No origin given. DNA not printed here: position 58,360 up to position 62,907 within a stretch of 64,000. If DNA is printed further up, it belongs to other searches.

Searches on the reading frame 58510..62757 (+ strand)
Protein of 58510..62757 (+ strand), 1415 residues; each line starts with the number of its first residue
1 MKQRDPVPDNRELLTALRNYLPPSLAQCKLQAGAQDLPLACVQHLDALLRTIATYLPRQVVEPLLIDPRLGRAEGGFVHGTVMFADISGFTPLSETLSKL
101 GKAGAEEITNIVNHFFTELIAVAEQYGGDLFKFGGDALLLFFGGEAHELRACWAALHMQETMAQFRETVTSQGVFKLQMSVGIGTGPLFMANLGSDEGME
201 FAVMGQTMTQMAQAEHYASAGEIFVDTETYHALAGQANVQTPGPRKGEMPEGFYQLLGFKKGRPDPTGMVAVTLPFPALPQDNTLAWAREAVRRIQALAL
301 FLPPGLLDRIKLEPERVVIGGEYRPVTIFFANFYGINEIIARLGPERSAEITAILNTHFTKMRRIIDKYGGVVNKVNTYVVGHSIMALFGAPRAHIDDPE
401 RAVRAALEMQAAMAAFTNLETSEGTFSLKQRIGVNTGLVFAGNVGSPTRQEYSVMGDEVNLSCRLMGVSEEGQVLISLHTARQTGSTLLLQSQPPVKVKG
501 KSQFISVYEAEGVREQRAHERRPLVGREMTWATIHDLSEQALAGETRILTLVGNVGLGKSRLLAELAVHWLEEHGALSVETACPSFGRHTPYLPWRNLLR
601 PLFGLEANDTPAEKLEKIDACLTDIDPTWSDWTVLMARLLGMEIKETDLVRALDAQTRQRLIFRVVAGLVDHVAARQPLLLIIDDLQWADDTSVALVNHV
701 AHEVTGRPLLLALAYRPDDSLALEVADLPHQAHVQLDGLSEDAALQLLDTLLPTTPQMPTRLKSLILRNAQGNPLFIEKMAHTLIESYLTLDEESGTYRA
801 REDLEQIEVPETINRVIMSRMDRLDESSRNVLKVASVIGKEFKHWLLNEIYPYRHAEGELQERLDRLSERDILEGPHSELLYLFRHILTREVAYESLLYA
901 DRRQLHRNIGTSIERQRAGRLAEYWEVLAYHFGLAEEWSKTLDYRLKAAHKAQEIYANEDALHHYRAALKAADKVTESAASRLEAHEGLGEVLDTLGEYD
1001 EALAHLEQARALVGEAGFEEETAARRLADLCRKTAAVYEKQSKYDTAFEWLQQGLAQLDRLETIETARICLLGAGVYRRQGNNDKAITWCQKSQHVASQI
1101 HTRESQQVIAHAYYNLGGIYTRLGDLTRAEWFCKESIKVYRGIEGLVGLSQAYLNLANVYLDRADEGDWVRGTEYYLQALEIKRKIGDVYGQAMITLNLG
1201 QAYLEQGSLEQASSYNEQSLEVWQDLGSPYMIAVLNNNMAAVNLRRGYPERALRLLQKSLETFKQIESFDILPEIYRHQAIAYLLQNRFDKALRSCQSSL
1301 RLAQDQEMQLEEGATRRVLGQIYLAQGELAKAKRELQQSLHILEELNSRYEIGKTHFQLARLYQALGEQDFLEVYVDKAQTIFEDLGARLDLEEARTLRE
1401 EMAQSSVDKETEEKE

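Call 54: search_protein_families(library=pfam, proteins=[window:58510-62757:+], max_evalue=0.0001)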
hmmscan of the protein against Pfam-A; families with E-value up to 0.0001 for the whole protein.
window:58510-62757:+ (1415 aa): 14 families
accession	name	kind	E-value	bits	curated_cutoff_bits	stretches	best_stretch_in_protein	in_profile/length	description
PF00211.25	Guanylate_cyc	-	3.5e-40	138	21.9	2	322-504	5-176/183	Adenylate and Guanylate cyclase catalytic domain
PF13424.12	TPR_12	-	2.8e-37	127.2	30.1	5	1151-1224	4-76/77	Tetratricopeptide repeat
PF13191.12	AAA_16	-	2.2e-21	77.5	32.6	1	523-711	1-166/167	AAA ATPase domain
PF00515.34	TPR_1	-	3.7e-18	65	27.8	0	1274-1305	2-33/34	Tetratricopeptide repeat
PF17874.7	TPR_MalT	-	4.6e-18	66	45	3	1238-1383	45-191/336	MalT-like TPR region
PF07719.23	TPR_2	-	7.6e-18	63.5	27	0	984-1012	2-30/34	Tetratricopeptide repeat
PF13176.12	TPR_7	-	1.9e-12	46.6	27.9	0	985-1009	1-25/36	Tetratricopeptide repeat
PF13374.12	TPR_10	-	1.4e-11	44.5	27.5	0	1110-1141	2-33/42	Tetratricopeptide repeat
PF13181.12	TPR_8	-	2e-11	43.5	25.7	0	1110-1139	1-30/34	Tetratricopeptide repeat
PF13432.12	TPR_16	-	1.4e-10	41.9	32.7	0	962-1011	10-59/65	Tetratricopeptide repeat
PF07721.20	TPR_4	-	1.5e-10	41.1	27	0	984-1008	2-26/26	Tetratricopeptide repeat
PF13428.12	TPR_14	-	2.1e-07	31.4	23.5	0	984-1014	2-32/44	Tetratricopeptide repeat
PF25058.1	ARM_TT21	-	9e-07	29.4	27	0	990-1095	14-122/155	Tetratricopeptide repeat protein 21 ARM repeat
PF14559.12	TPR_19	-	1.2e-05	25.9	25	0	1284-1339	2-51/68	Tetratricopeptide repeat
